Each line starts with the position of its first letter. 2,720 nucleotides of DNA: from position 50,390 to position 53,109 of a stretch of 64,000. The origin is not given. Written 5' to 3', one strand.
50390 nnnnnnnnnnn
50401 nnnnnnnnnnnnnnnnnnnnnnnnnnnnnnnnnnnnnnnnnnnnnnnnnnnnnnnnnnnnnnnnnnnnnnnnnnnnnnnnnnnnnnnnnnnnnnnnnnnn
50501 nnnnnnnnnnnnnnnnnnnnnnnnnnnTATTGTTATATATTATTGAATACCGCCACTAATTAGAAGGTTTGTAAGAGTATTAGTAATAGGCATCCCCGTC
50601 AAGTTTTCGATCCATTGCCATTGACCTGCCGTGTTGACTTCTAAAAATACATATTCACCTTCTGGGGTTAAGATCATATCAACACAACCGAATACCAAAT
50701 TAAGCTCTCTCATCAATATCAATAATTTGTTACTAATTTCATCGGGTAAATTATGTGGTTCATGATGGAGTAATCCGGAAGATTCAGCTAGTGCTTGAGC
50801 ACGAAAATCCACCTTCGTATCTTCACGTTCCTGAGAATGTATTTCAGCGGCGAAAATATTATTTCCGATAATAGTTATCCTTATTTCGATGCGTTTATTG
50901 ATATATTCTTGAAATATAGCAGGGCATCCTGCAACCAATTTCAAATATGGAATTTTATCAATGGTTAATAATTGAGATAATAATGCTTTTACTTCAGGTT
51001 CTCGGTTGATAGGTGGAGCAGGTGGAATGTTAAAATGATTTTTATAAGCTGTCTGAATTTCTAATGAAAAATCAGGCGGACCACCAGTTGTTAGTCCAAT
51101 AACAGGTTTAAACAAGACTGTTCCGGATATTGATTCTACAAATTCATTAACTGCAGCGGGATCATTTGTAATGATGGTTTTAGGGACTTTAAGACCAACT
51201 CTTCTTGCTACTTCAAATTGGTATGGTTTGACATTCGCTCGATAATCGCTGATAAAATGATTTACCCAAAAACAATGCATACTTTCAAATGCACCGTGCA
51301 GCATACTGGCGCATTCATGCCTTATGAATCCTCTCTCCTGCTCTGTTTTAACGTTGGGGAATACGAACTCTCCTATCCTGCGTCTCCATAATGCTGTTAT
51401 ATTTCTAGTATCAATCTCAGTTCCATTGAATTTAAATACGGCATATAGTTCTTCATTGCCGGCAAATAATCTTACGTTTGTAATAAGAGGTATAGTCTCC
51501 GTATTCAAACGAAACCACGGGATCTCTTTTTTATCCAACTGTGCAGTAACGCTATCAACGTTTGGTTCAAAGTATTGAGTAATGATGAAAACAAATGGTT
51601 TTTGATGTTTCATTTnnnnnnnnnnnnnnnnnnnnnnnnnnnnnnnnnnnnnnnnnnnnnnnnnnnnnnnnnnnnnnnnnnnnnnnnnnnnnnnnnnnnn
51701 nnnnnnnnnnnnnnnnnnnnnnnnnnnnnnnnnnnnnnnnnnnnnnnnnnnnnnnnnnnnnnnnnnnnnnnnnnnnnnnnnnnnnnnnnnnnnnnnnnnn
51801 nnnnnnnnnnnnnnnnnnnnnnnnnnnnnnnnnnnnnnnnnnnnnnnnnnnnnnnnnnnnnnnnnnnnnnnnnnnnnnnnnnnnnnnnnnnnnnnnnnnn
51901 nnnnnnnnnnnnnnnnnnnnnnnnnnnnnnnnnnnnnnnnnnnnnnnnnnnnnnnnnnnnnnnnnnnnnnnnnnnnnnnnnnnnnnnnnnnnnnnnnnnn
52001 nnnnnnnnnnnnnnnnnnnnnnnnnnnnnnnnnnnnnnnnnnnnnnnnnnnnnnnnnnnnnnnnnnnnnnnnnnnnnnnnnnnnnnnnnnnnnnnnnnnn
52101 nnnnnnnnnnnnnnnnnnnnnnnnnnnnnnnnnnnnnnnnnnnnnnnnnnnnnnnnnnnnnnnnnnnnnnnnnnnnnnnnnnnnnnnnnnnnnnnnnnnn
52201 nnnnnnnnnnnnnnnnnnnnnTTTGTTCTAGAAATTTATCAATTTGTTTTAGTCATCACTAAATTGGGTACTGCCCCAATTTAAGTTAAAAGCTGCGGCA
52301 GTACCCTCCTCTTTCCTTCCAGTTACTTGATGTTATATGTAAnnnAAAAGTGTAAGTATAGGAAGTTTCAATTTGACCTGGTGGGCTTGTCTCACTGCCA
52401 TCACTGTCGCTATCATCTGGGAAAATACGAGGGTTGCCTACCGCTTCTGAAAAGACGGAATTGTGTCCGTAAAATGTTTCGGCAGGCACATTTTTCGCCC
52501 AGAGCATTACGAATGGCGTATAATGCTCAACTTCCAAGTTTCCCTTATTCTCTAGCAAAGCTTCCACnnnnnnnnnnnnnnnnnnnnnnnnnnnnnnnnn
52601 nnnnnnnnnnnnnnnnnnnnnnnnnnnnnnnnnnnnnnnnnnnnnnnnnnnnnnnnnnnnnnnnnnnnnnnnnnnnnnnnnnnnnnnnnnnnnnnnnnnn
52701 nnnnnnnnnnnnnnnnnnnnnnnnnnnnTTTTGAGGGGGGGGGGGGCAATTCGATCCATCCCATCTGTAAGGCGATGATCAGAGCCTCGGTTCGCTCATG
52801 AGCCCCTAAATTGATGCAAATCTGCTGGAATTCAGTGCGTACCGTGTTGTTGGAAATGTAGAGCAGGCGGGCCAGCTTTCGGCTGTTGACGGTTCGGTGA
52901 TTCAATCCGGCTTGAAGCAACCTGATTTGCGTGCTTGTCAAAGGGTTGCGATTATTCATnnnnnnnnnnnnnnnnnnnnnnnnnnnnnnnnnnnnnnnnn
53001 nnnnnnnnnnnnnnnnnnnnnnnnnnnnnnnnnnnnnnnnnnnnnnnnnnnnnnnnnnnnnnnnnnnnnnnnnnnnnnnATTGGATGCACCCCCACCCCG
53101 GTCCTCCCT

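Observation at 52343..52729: Candidate ATP-grasp substrate: a 128-aa protein ending in a D/S/T-rich tail with no lysine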

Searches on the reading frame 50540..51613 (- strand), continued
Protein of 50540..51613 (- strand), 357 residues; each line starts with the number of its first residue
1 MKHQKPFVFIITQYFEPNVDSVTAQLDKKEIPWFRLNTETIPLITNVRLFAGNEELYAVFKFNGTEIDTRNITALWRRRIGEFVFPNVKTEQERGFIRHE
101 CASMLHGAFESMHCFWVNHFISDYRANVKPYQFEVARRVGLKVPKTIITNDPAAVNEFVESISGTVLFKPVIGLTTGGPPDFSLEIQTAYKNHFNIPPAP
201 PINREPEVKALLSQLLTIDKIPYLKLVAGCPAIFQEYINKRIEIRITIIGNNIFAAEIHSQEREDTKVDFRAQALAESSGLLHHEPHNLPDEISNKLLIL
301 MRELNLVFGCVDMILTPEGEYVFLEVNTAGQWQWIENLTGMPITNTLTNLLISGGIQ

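Call 48: search_solved_structures(query=window:50540-51613:-, max_evalue=0.001, show_alignments=1)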
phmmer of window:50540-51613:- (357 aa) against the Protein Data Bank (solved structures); distinct sequences matched with E-value up to 0.001: 6.
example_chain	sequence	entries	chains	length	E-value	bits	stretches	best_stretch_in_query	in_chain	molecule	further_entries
5ig8_A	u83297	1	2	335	1.7e-40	142.4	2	225-355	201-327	ATP grasp ligase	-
5ig9_A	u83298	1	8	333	7.1e-38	133.8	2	214-354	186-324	ATP grasp ligase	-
7m4s_A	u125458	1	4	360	4.8e-37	131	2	4-171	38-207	AMdnB protein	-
7mgv_A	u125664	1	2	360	1.3e-31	113.1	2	211-351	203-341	CdnC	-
9bou_A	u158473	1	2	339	4.7e-24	88.3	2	8-180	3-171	MvdD-like pre-ATP grasp domain-containing protein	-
7drm_A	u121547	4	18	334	3.5e-07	32.8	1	126-173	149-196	ATP-grasp domain-containing protein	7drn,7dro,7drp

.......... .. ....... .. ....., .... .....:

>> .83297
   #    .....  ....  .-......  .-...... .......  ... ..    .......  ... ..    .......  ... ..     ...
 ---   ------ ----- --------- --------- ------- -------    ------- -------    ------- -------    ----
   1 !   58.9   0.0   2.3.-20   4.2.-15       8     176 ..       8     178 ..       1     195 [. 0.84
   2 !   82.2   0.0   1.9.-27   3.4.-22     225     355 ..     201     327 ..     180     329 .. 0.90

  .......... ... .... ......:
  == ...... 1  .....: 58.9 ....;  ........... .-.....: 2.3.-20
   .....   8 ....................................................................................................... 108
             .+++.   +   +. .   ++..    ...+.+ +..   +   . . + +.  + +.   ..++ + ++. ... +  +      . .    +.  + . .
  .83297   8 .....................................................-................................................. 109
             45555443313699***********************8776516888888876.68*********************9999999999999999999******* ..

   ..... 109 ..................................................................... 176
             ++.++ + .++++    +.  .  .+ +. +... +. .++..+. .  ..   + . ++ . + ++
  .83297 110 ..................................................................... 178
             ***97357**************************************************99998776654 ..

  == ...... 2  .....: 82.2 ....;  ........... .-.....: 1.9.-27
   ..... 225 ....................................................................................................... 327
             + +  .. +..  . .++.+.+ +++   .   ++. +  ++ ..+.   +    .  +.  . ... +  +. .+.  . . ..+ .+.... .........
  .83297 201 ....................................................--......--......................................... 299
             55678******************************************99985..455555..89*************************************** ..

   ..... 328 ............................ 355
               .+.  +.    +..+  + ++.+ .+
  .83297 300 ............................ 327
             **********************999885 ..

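Call 65: search_protein_families(library=pfam, proteins=[L007:6109-7770:+, L009:3417-5024:+, L007:3692-3940:+], max_evalue=5)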
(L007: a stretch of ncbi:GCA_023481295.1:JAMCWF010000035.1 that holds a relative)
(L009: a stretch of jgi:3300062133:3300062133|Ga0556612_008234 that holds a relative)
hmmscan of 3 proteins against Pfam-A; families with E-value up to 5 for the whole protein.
L007:6109-7770:+ (553 aa): 3 families
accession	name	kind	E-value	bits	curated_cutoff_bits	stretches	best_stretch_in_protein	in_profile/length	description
PF09852.15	DUF2079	-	1.2e-60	206.4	28.2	1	61-474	2-402/459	Predicted membrane protein (DUF2079)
PF03208.24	PRA1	-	0.023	14.7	30.1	1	191-283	40-121/143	PRA1 family protein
PF11239.13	DUF3040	-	0.38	11.5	24.7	1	235-285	20-75/84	Protein of unknown function (DUF3040)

L009:3417-5024:+ (535 aa): 1 family
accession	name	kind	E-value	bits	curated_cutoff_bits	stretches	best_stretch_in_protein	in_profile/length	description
PF09852.15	DUF2079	-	2.4e-60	205.4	28.2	1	46-453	1-402/459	Predicted membrane protein (DUF2079)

L007:3692-3940:+ (82 aa): 2 families
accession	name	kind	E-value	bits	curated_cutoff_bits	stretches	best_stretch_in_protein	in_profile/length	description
PF00196.25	GerE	-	0.019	15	23.5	1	31-66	22-57/57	Bacterial regulatory proteins, luxR family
PF20878.2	REST_helical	-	0.027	15.1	27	1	2-39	1-38/65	Helical region in REST corepressor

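Call 74: find_encoding_contigs(protein=P0047, flank=3000, max_places=1)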
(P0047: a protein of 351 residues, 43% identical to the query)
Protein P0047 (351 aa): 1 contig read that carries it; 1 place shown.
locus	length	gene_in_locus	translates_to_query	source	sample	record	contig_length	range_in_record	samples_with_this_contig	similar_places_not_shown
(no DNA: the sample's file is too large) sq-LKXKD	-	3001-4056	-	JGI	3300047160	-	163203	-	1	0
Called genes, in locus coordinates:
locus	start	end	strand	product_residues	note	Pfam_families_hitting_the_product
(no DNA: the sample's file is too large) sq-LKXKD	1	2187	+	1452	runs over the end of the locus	PF00069:Pkinase, PF07714:PK_Tyr_Ser-Thr, PF20703:nSTAND1, PF13401:AAA_22, PF03781:FGE-sulfatase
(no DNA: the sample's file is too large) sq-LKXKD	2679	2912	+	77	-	-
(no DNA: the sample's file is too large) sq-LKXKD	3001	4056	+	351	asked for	PF21068:ATPgraspMvdD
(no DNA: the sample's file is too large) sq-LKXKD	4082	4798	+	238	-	PF00264:Tyrosinase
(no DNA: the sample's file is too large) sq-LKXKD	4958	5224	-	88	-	-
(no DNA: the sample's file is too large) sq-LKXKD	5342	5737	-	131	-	PF07467:BLIP (faint)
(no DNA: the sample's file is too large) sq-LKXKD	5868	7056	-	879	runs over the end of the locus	PF03176:MMPL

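Call 75: find_encoding_contigs(protein=P0058, flank=3000, max_places=1)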
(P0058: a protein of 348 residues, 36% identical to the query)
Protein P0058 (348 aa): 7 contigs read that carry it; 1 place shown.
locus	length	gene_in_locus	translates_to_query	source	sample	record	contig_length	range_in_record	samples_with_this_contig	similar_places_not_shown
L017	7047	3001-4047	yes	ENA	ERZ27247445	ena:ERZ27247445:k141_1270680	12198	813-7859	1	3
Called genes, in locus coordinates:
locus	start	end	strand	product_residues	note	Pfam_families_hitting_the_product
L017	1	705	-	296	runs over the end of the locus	PF08867:FRG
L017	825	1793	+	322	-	-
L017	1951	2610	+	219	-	-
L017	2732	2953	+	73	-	-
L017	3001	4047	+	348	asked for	PF21068:ATPgraspMvdD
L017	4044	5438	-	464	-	PF00919:UPF0004, PF04055:Radical_SAM, PF18693:TRAM_2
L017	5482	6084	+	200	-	PF08570:DUF1761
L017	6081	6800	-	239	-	PF00561:Abhydrolase_1 (weak)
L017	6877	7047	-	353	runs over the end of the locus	PF07885:Ion_trans_2, PF02254:TrkA_N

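Call 80: find_encoding_contigs(protein=P0082, flank=2500, max_places=1)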
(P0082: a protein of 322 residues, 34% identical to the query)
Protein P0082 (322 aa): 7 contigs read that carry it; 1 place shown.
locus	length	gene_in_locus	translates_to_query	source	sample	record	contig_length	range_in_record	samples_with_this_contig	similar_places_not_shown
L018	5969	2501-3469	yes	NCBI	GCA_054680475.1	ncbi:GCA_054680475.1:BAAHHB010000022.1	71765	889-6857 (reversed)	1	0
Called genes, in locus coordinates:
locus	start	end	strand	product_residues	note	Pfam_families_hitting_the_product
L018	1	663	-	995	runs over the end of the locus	PF13700:DUF4158, PF01526:DDE_Tnp_Tn3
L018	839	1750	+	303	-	PF02899:Phage_int_SAM_1 (weak), PF13495:Phage_int_SAM_4 (weak), PF00589:Phage_integrase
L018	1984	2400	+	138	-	-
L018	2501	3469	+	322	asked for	PF21068:ATPgraspMvdD, PF08443:RimK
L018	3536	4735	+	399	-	PF01135:PCMT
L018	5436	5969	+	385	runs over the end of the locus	PF00005:ABC_tran, PF02463:SMC_N (faint), PF13304:AAA_21 (faint)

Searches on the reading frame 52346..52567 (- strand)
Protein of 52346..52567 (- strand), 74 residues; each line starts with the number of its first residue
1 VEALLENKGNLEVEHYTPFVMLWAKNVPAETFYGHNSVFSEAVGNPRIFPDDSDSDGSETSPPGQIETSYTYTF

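Call 36: find_homologous_proteins(query=A1, max_evalue=0.01)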
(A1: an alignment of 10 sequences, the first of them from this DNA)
Query A1 (10 sequences) (74 aa, profile of the alignment): 10 proteins with E <= 0.01 among 124 candidates.
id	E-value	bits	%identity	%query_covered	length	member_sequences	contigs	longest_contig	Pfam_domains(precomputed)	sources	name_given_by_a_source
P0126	5.7e-24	102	49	80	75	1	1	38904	-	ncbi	-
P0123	6.2e-24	102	57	78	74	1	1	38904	-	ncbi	-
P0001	1.8e-23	100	100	100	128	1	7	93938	-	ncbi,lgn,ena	-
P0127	1.9e-23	100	30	36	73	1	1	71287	-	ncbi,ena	-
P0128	2.0e-23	100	40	47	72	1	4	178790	-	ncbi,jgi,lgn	-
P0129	1.8e-22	97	32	34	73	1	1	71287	-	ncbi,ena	-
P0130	3.5e-21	93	53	80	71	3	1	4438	-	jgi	-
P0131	2.5e-18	84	40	65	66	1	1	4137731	-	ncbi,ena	-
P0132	1.4e-14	72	43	41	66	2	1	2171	-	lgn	-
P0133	5.8e-13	66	32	34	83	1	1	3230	-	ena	-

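Call 37: find_related_loci(query=A1, collection=metagenome_contigs, flank=4000)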
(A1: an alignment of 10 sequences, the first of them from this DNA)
Query A1 (74 aa) in metagenome_contigs; peptide patterns used: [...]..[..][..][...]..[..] (x = any residue, [..] = any of these).
87 stretches matched a pattern; 3 encode a relative of the query (tblastn E <= 1e-3); 3 distinct loci.
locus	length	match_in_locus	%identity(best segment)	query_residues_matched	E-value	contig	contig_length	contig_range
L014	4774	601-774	53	16-74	7e-18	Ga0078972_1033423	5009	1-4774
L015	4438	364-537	53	16-74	7e-18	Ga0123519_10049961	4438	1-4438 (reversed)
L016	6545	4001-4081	52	18-44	4e-6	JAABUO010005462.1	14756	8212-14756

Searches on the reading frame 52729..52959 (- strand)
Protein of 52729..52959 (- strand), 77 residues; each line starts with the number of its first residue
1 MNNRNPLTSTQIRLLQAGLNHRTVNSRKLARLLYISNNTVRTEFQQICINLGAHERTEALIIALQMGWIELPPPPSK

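Call 71: list_cluster_members(proteins=[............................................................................, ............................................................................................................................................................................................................, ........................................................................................, window:52729-52959:-, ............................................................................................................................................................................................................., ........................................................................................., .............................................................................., P0122])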
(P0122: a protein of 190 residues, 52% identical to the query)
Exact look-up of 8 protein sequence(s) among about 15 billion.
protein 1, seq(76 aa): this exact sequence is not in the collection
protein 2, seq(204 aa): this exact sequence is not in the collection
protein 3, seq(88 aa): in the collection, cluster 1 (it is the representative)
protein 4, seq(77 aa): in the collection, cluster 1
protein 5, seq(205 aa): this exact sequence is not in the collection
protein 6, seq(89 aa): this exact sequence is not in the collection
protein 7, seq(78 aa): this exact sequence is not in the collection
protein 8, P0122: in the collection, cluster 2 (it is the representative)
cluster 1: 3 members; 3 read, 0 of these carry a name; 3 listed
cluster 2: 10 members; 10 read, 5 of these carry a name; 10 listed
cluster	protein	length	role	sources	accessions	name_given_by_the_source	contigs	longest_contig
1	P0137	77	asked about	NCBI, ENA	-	-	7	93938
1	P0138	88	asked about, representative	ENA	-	-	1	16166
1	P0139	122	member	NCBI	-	-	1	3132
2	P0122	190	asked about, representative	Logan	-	-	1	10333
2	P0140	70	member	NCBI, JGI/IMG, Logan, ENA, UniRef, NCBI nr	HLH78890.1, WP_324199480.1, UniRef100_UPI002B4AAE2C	MAG TPA: hypothetical protein VKV29_01260 [Chthonomonas sp.] | hypothetical protein n=1 Tax=Chthonomonas sp. TaxID=2282153 RepID=UPI002B4AAE2C | hypothetical protein [Chthonomonas sp.]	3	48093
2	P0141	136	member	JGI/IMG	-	hypothetical protein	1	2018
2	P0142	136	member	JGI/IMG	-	hypothetical protein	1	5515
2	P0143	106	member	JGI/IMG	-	hypothetical protein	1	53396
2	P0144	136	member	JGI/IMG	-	hypothetical protein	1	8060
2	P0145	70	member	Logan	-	-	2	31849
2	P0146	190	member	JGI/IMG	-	-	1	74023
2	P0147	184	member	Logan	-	-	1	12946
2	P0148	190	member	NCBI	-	-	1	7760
